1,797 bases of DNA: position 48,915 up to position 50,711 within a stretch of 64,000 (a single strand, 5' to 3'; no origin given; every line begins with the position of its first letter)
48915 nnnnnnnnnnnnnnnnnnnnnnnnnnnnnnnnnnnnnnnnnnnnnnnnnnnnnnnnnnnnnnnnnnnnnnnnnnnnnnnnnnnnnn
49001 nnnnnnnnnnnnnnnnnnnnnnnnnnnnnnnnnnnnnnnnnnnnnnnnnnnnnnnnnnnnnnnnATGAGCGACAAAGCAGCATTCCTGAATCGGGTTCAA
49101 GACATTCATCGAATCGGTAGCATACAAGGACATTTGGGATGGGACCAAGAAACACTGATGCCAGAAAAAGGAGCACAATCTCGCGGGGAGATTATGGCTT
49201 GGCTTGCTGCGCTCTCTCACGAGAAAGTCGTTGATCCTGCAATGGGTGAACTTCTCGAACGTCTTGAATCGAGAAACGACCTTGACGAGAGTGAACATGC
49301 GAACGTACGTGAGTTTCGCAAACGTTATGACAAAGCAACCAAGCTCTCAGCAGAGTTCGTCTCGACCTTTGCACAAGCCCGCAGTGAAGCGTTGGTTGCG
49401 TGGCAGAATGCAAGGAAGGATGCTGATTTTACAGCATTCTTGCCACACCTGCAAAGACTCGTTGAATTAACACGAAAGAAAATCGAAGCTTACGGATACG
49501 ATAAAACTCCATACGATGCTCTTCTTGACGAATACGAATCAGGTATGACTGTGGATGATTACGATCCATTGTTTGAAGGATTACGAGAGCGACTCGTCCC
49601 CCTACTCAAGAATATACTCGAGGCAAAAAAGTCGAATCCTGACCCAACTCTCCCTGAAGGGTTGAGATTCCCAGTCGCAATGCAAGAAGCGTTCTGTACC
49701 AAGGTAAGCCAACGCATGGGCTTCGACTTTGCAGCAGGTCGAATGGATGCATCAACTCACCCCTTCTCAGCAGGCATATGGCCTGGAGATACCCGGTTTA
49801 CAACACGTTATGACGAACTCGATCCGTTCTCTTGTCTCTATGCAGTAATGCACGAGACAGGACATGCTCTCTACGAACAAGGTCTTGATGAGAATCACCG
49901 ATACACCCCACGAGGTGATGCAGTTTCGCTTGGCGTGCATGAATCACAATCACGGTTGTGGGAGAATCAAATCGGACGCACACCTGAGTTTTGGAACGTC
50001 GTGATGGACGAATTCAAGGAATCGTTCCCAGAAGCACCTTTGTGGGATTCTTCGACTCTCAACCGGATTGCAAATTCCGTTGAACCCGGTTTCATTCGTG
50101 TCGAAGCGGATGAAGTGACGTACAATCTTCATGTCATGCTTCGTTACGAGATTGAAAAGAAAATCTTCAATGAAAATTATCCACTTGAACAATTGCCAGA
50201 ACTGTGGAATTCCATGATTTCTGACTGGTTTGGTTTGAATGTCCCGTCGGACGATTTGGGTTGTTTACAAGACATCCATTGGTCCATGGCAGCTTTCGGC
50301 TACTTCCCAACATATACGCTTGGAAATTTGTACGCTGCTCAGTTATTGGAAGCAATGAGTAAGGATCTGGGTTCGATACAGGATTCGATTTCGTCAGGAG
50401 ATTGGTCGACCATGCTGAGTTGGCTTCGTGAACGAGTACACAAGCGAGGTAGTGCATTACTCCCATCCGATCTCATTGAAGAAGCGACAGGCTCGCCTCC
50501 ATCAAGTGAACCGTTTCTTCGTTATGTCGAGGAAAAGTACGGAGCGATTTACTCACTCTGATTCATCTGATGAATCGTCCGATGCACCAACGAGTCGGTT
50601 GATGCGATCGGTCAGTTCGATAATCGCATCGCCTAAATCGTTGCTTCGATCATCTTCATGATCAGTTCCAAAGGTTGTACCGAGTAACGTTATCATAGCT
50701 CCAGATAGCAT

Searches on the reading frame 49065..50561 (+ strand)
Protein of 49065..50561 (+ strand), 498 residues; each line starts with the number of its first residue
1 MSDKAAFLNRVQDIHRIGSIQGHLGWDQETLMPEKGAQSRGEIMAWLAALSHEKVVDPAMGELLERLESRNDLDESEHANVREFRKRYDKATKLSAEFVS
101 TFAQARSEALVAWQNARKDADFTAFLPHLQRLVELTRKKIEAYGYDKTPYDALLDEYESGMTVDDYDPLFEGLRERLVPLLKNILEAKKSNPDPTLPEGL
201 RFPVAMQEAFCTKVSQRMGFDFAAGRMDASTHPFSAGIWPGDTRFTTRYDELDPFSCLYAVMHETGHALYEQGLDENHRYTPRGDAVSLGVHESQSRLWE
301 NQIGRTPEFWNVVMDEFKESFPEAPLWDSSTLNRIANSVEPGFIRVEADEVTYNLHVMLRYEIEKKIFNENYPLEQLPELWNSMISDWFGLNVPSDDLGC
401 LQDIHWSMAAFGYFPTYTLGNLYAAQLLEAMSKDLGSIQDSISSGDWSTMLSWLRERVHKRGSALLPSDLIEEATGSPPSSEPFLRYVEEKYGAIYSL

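Call 6: search_protein_families(library=pfam, proteins=[window:49065-50561:+], max_evalue=0.01)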
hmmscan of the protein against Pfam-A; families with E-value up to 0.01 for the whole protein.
window:49065-50561:+ (498 aa): 1 family
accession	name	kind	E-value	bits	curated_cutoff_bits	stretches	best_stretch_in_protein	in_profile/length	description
PF02074.21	Peptidase_M32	-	6.1e-171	569.8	25.1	1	9-492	4-489/489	Carboxypeptidase Taq (M32) metallopeptidase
